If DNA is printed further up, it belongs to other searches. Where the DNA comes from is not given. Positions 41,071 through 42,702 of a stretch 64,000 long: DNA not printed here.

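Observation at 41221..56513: GMC oxidoreductase, multiple SDRs and a Glf-like mutase: possible oxidation-reduction epimerisation and furanose donor synthesis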

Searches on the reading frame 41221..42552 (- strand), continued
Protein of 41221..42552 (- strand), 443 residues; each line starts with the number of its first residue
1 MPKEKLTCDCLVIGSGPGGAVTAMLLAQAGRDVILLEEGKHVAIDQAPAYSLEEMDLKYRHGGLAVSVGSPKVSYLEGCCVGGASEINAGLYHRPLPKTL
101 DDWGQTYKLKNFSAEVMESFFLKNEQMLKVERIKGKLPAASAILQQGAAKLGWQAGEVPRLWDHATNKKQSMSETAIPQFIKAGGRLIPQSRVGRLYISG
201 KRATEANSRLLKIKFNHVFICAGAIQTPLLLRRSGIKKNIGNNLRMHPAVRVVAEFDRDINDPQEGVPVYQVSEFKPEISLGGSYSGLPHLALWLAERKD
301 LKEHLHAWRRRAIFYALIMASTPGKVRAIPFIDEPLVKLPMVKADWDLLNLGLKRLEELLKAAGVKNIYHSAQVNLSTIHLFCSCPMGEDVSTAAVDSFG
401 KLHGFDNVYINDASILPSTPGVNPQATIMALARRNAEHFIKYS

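Call 83: find_related_loci(query=A4, collection=metagenome_contigs, flank=10000)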
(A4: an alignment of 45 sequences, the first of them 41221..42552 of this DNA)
Query A4 (443 aa) in metagenome_contigs; peptide patterns used: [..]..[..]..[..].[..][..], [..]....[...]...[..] (x = any residue, [..] = any of these).
599 stretches matched a pattern (row limit reached: there are more); 572 encode a relative of the query (tblastn E <= 1e-3); the best 80 are kept; 80 distinct loci.
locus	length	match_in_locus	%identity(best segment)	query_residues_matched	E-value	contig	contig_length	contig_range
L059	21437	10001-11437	49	1-441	7e-155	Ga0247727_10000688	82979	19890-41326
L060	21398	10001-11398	50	1-440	9e-154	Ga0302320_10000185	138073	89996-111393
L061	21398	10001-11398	50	1-440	9e-154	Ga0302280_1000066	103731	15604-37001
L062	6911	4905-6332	50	4-443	6e-153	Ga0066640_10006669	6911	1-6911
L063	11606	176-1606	47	4-441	1e-148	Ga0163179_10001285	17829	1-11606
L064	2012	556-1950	49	3-441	1e-156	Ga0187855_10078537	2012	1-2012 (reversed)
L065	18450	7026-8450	50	4-440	1e-144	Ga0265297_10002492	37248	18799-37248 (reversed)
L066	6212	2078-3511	47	1-440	7e-141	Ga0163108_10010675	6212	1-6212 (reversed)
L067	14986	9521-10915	48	6-440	4e-140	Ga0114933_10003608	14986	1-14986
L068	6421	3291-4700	48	4-441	3e-139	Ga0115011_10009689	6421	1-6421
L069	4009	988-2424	46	1-441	7e-142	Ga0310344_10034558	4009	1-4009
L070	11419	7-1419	48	4-440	1e-138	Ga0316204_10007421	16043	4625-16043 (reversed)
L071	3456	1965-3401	46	1-441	1e-142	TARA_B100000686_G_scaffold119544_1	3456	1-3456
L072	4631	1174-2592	46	5-440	1e-138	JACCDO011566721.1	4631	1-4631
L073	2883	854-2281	46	5-441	3e-142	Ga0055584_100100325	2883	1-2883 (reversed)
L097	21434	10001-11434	44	1-443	1e-126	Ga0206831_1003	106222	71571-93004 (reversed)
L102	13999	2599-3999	46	5-441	2e-125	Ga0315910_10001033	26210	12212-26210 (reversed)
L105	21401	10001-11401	46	6-441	9e-126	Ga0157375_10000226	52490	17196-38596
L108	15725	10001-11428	44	1-440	6e-125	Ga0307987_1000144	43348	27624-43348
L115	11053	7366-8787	42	2-441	2e-124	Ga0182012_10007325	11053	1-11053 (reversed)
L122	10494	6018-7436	44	2-443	2e-124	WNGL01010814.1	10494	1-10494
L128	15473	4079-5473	45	6-440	1e-123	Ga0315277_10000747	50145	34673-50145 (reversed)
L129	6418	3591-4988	44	5-440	2e-123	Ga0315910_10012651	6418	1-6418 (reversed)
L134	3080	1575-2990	43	1-440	3e-127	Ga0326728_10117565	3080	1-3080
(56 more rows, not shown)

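Call 86: search_protein_families(library=pfam, proteins=[L115:5408-6931:+, L102:6564-7631:+, L128:534-2156:-, L108:9977-12091:-, L134:1-1161:+, L105:13534-15240:+, L122:7619-9820:-, L129:4776-6125:-], max_evalue=0.001)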
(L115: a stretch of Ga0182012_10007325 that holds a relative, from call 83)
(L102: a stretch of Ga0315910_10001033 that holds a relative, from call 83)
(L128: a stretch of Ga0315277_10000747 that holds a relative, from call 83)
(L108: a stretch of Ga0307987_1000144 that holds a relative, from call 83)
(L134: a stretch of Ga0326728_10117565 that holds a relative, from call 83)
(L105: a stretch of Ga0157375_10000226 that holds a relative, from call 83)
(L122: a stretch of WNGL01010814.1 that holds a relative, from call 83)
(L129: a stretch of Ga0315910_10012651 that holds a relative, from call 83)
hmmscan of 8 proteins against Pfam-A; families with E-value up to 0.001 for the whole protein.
L115:5408-6931:+ (508 aa): 2 families
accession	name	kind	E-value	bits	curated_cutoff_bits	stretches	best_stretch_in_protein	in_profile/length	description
PF01040.23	UbiA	-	2.8e-21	76.4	34.2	1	257-471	22-230/250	UbiA prenyltransferase family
PF12710.13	HAD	-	6.7e-10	40.1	27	1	92-148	78-140/189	haloacid dehalogenase-like hydrolase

L102:6564-7631:+ (356 aa): 8 families
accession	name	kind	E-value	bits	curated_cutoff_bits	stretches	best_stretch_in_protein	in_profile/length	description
PF01370.27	Epimerase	-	3.7e-41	141.6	20.9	1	18-235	2-240/240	NAD dependent epimerase/dehydratase family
PF01073.25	3Beta_HSD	-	9.4e-27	94.2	22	1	18-223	1-228/280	3-beta hydroxysteroid dehydrogenase/isomerase family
PF16363.11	GDP_Man_Dehyd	-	2e-25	90.4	27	1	18-318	1-330/332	GDP-mannose 4,6 dehydratase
PF04321.23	RmlD_sub_bind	-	9.2e-18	64.7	27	1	15-220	1-193/287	RmlD substrate binding domain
PF07993.18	NAD_binding_4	-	1.2e-16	61.1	20.1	1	70-187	83-218/258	Male sterility protein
PF13460.12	NAD_binding_10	-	1.3e-16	61.4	27.2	1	21-176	1-146/184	NAD(P)H-binding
PF02719.21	Polysacc_synt_2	-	5.8e-09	36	20.2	1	18-123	2-128/293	Polysaccharide biosynthesis protein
PF05368.20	NmrA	-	3.4e-05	24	27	1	18-122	6-106/298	NmrA-like family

L128:534-2156:- (541 aa): 0 families

L108:9977-12091:- (705 aa): 0 families

L134:1-1161:+ (387 aa): 3 families
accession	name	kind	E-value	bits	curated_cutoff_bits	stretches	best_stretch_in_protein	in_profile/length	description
PF19051.5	GFO_IDH_MocA_C2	-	1.7e-18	67.5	23.3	1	130-195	45-112/254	Oxidoreductase family, C-terminal alpha/beta domain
PF01408.29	GFO_IDH_MocA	-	9.7e-14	52.5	24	1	5-77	48-119/120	Oxidoreductase family, NAD-binding Rossmann fold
PF22725.1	GFO_IDH_MocA_C3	-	1.4e-05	25.5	27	0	157-205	32-81/124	GFO/IDH/MocA C-terminal domain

L105:13534-15240:+ (569 aa): 2 families
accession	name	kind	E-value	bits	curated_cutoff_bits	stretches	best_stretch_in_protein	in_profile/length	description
PF00795.27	CN_hydrolase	-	2.9e-28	99.4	23.2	1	270-498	6-229/256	Carbon-nitrogen hydrolase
PF20154.4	LNT_N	-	1.3e-23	84.3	27.1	1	25-212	1-157/159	Apolipoprotein N-acyltransferase N-terminal domain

L122:7619-9820:- (734 aa): 3 families
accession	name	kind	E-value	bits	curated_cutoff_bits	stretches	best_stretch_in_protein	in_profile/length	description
PF06762.20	LMF1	-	1.9e-59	200.9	27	1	314-473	2-161/163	Lipase maturation factor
PF25179.1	LMF1_C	-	1.5e-57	194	34.2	1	592-726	2-139/139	Lipase maturation factor C-terminal domain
PF04134.17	DCC1-like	-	5.2e-12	47.4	27.8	1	73-177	2-108/113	DCC1-like thiol-disulfide oxidoreductase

L129:4776-6125:- (450 aa): 0 families

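Call 88: search_solved_structures(query=L097:8058-9620:+, max_evalue=0.001)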
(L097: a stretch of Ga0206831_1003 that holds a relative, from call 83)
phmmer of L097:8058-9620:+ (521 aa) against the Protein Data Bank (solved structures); distinct sequences matched with E-value up to 0.001: 2.
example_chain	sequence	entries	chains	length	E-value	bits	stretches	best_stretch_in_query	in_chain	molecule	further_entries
8j8j_D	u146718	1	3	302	2.9e-28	102.3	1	222-407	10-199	Decaprenyl-phosphate phosphoribosyltransferase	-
8j8k_A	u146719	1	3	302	7.5e-20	74.6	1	222-407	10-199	Decaprenyl-phosphate phosphoribosyltransferase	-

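Call 89: search_protein_families(library=ncbifam, proteins=[L097:8058-9620:+, L097:11441-12502:+, L097:12506-13546:+, L105:7953-9509:+, L105:11411-12463:+, L105:12467-13489:+, L097:6165-7841:+, L097:13691-14983:+], max_evalue=0.00001)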
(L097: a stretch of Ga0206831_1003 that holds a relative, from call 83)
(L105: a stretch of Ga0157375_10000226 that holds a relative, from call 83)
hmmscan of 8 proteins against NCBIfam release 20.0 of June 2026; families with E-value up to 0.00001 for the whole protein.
L097:8058-9620:+ (521 aa): 9 families
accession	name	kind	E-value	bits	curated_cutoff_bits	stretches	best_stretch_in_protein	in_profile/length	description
NF006088.0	PRK08238.1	equivalog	1e-173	578.4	351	1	44-518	9-480/482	UbiA family prenyltransferase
NF008978.0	PRK12324.1-4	equivalog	5.1e-42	144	207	1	217-490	23-292/322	decaprenyl-phosphate phosphoribosyltransferase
NF008977.0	PRK12324.1-2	equivalog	3.3e-37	128.5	234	1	228-515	4-285/297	decaprenyl-phosphate phosphoribosyltransferase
NF008976.0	PRK12324.1-1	equivalog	5.2e-35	121.3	474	1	219-407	11-203/306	decaprenyl-phosphate phosphoribosyltransferase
NF009523.0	PRK12884.1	equivalog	3.1e-14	52.8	269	1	257-391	34-166/279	prenyltransferase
TIGR01474.1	ubiA_proteo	equivalog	6.7e-08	32.4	275.45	1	255-387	35-168/282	4-hydroxybenzoate octaprenyltransferase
NF005742.0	PRK07566.1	equivalog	3.1e-07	29.8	313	1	220-377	22-184/315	chlorophyll synthase ChlG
TIGR01473.1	cyoE_ctaB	equivalog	5.6e-07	29.6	210.3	1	260-388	34-166/281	heme o synthase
NF009525.0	PRK12887.1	equivalog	1.5e-06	27.8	226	1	260-361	53-155/310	homogentisate phytyltransferase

L097:11441-12502:+ (354 aa): 18 families
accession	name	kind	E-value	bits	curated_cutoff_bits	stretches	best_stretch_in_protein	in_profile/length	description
NF042423.1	oxyalk_red_Shew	equivalog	3.9e-30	105.1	580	1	5-342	5-330/331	2-alkyl-3-oxoalkanoate reductase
NF042422.1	oxyalk_red_OleD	equivalog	2.4e-26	92.9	580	1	10-343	2-324/329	2-alkyl-3-oxoalkanoate reductase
TIGR03466.1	HpnA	hypoth_equivalog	4.2e-24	85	367.65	1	10-351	2-325/327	hopanoid-associated sugar epimerase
TIGR04180.1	EDH_00030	hypoth_equivalog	2.1e-23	82.9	475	1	11-292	1-279/297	NAD-dependent 4,6-dehydratase LegB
TIGR01181.1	dTDP_gluc_dehyt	equivalog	3.6e-21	75.6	365.1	1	11-348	2-312/321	dTDP-glucose 4,6-dehydratase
TIGR01179.1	galE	equivalog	7.3e-17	61.2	262.3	1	10-185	1-172/332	UDP-glucose 4-epimerase GalE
NF043036.1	ErythonDh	equivalog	1.8e-15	57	325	1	10-187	2-177/321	D-erythronate dehydrogenase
NF052578.1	StrlDmthSdmBMthl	equivalog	3e-14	53.5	600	1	12-350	4-325/328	sterol demethylase protein SdmB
NF007582.0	PRK10217.1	equivalog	3.2e-13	49.5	698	1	9-346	2-330/355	dTDP-glucose 4,6-dehydratase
TIGR01746.1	Thioester-redct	subfamily_domain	7.6e-13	48.4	213.35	1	89-274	91-288/371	thioester reductase domain-containing protein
TIGR01214.1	rmlD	equivalog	8.1e-12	44.8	224.05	1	10-270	1-229/285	dTDP-4-dehydrorhamnose reductase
TIGR02622.1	CDP_4_6_dhtase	equivalog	1.5e-10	40.8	278.45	1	10-175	6-170/352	CDP-glucose 4,6-dehydratase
NF007490.0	PRK10084.1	subfamily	1.6e-08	34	649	1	142-269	150-279/361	dTDP-glucose 4,6-dehydratase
NF058621.1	DiazavRedAvaA7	equivalog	3.6e-08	33.4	400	1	11-260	3-241/304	3-diazoavenalumate denitrifying reductase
NF011728.1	PRK15181.1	equivalog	1.1e-07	31.1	760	1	67-258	73-273/348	Vi polysaccharide biosynthesis UDP-N-acetylglucosaminuronic acid C-4 epimerase TviC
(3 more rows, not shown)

L097:12506-13546:+ (347 aa): 25 families
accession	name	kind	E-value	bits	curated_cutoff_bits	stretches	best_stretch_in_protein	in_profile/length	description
TIGR03466.1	HpnA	hypoth_equivalog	2.4e-35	122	367.65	1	6-317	2-324/327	hopanoid-associated sugar epimerase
TIGR01179.1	galE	equivalog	1.7e-27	96.1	262.3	1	8-160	3-170/332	UDP-glucose 4-epimerase GalE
NF042422.1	oxyalk_red_OleD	equivalog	6.4e-26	91.5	580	1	7-255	3-262/329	2-alkyl-3-oxoalkanoate reductase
NF052578.1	StrlDmthSdmBMthl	equivalog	1e-23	84.6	600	1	6-314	2-322/328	sterol demethylase protein SdmB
NF042423.1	oxyalk_red_Shew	equivalog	4.6e-21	75.2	580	1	5-186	9-194/331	2-alkyl-3-oxoalkanoate reductase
TIGR01746.1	Thioester-redct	subfamily_domain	5.5e-21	75.2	213.35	1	64-176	87-205/371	thioester reductase domain-containing protein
TIGR04180.1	EDH_00030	hypoth_equivalog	7.9e-20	71.1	475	1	8-166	2-175/297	NAD-dependent 4,6-dehydratase LegB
TIGR01181.1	dTDP_gluc_dehyt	equivalog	3.3e-18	65.9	365.1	1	7-319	2-316/321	dTDP-glucose 4,6-dehydratase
NF043036.1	ErythonDh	equivalog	1.4e-16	60.6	325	1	8-162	4-175/321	D-erythronate dehydrogenase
NF004520.0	PRK05865.1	equivalog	8.1e-15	53.8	1509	1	9-210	5-167/854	sugar epimerase family protein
NF007956.0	PRK10675.1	subfamily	1.7e-14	53.7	394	1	7-150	3-162/338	UDP-glucose 4-epimerase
TIGR02197.1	heptose_epim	equivalog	3e-14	52.9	274.6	1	8-149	2-150/316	ADP-glyceromanno-heptose 6-epimerase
TIGR01777.1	yfcH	hypoth_equivalog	3.3e-11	43.3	207.35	1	8-258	2-255/292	TIGR01777 family oxidoreductase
TIGR03589.1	PseB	equivalog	1.9e-10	40.2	407.75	1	3-113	3-125/324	UDP-N-acetylglucosamine 4,6-dehydratase (inverting)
TIGR04130.1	FnlA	equivalog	1.4e-09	37.3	730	1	6-119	6-131/337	UDP-N-acetylglucosamine 4,6-dehydratase/5-epimerase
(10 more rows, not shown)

L105:7953-9509:+ (519 aa): 6 families
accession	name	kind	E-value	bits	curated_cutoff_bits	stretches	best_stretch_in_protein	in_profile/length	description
NF006088.0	PRK08238.1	equivalog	1.5e-192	640.5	351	1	40-516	6-480/482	UbiA family prenyltransferase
NF008978.0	PRK12324.1-4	equivalog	5.8e-49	166.8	207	1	220-516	26-319/322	decaprenyl-phosphate phosphoribosyltransferase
NF008976.0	PRK12324.1-1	equivalog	5.3e-40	137.7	474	1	217-460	9-254/306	decaprenyl-phosphate phosphoribosyltransferase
NF008977.0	PRK12324.1-2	equivalog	1.6e-39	136.1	234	1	231-516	7-282/297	decaprenyl-phosphate phosphoribosyltransferase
NF009523.0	PRK12884.1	equivalog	3.5e-12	46.1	269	1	228-392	6-165/279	prenyltransferase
NF009516.0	PRK12875.1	equivalog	3.3e-06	26.4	205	1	248-393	41-188/292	prenyltransferase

L105:11411-12463:+ (351 aa): 14 families
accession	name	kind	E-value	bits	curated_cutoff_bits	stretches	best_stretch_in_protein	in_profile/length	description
NF042422.1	oxyalk_red_OleD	equivalog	1.5e-21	77.2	580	1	8-342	3-326/329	2-alkyl-3-oxoalkanoate reductase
NF042423.1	oxyalk_red_Shew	equivalog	8.6e-21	74.3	580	1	6-339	9-330/331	2-alkyl-3-oxoalkanoate reductase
TIGR03466.1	HpnA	hypoth_equivalog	2.3e-19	69.5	367.65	1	8-348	3-325/327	hopanoid-associated sugar epimerase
TIGR04180.1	EDH_00030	hypoth_equivalog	6.8e-19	68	475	1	8-292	1-283/297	NAD-dependent 4,6-dehydratase LegB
TIGR01181.1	dTDP_gluc_dehyt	equivalog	7.1e-19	68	365.1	1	8-345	2-312/321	dTDP-glucose 4,6-dehydratase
NF052578.1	StrlDmthSdmBMthl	equivalog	2e-12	47.5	600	1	8-343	3-321/328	sterol demethylase protein SdmB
TIGR01746.1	Thioester-redct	subfamily_domain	5.9e-12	45.5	213.35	1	8-188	2-197/371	thioester reductase domain-containing protein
TIGR01179.1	galE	equivalog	1.5e-11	43.7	262.3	1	8-181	2-171/332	UDP-glucose 4-epimerase GalE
NF007582.0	PRK10217.1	equivalog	3e-09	36.4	698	1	136-346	138-333/355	dTDP-glucose 4,6-dehydratase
NF043036.1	ErythonDh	equivalog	5.1e-09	35.8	325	1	8-175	3-166/321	D-erythronate dehydrogenase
NF007490.0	PRK10084.1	subfamily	8.5e-07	28.3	649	0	8-270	3-283/361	dTDP-glucose 4,6-dehydratase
NF058621.1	DiazavRedAvaA7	equivalog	1.2e-06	28.4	400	0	8-264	3-248/304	3-diazoavenalumate denitrifying reductase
TIGR02622.1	CDP_4_6_dhtase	equivalog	1.4e-06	27.7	278.45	0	63-170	53-166/352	CDP-glucose 4,6-dehydratase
TIGR01214.1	rmlD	equivalog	1.9e-06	27.2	224.05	1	8-191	2-155/285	dTDP-4-dehydrorhamnose reductase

L105:12467-13489:+ (341 aa): 21 families
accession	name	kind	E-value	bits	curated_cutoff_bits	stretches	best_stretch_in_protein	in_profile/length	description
TIGR03466.1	HpnA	hypoth_equivalog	6.1e-30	104.2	367.65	1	3-274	4-285/327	hopanoid-associated sugar epimerase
NF042422.1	oxyalk_red_OleD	equivalog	2e-24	86.6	580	1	3-225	4-230/329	2-alkyl-3-oxoalkanoate reductase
TIGR01179.1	galE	equivalog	2.7e-24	85.6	262.3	1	3-158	3-172/332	UDP-glucose 4-epimerase GalE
NF052578.1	StrlDmthSdmBMthl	equivalog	8.6e-23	81.6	600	1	3-260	4-265/328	sterol demethylase protein SdmB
TIGR01181.1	dTDP_gluc_dehyt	equivalog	3.3e-21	75.7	365.1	1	3-314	3-316/321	dTDP-glucose 4,6-dehydratase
TIGR04180.1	EDH_00030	hypoth_equivalog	1.6e-19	70.1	475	1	3-206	2-221/297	NAD-dependent 4,6-dehydratase LegB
NF042423.1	oxyalk_red_Shew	equivalog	1.2e-17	64.1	580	1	3-209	12-220/331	2-alkyl-3-oxoalkanoate reductase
TIGR02197.1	heptose_epim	equivalog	4.5e-15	55.6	274.6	1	3-248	2-269/316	ADP-glyceromanno-heptose 6-epimerase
NF043036.1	ErythonDh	equivalog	7.5e-14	51.7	325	1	3-154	4-176/321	D-erythronate dehydrogenase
TIGR01214.1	rmlD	equivalog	7.1e-12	45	224.05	1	3-186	3-175/285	dTDP-4-dehydrorhamnose reductase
TIGR01777.1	yfcH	hypoth_equivalog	1.5e-11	44.4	207.35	1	3-222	2-224/292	TIGR01777 family oxidoreductase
TIGR01746.1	Thioester-redct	subfamily_domain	9.4e-11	41.5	213.35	1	31-171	53-204/371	thioester reductase domain-containing protein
NF058621.1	DiazavRedAvaA7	equivalog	1.2e-10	41.5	400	1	3-230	4-239/304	3-diazoavenalumate denitrifying reductase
NF007956.0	PRK10675.1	subfamily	2e-10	40.3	394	1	3-142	4-159/338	UDP-glucose 4-epimerase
NF041293.1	G6PDh_Azf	equivalog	5.6e-09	35.8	400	1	3-158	6-178/252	NAD-dependent glucose-6-phosphate dehydrogenase Azf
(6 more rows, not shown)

L097:6165-7841:+ (559 aa): 0 families

L097:13691-14983:+ (431 aa): 1 family
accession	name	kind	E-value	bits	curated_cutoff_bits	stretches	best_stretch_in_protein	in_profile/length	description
NF058601.1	ActlTfSucTMsmeg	equivalog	5e-06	25.2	1275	0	51-422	26-380/723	acetyltransferase SucT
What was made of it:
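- The sister GMC clade is tied to a phosphoribosyltransferase-like gene (calls 88, 89).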
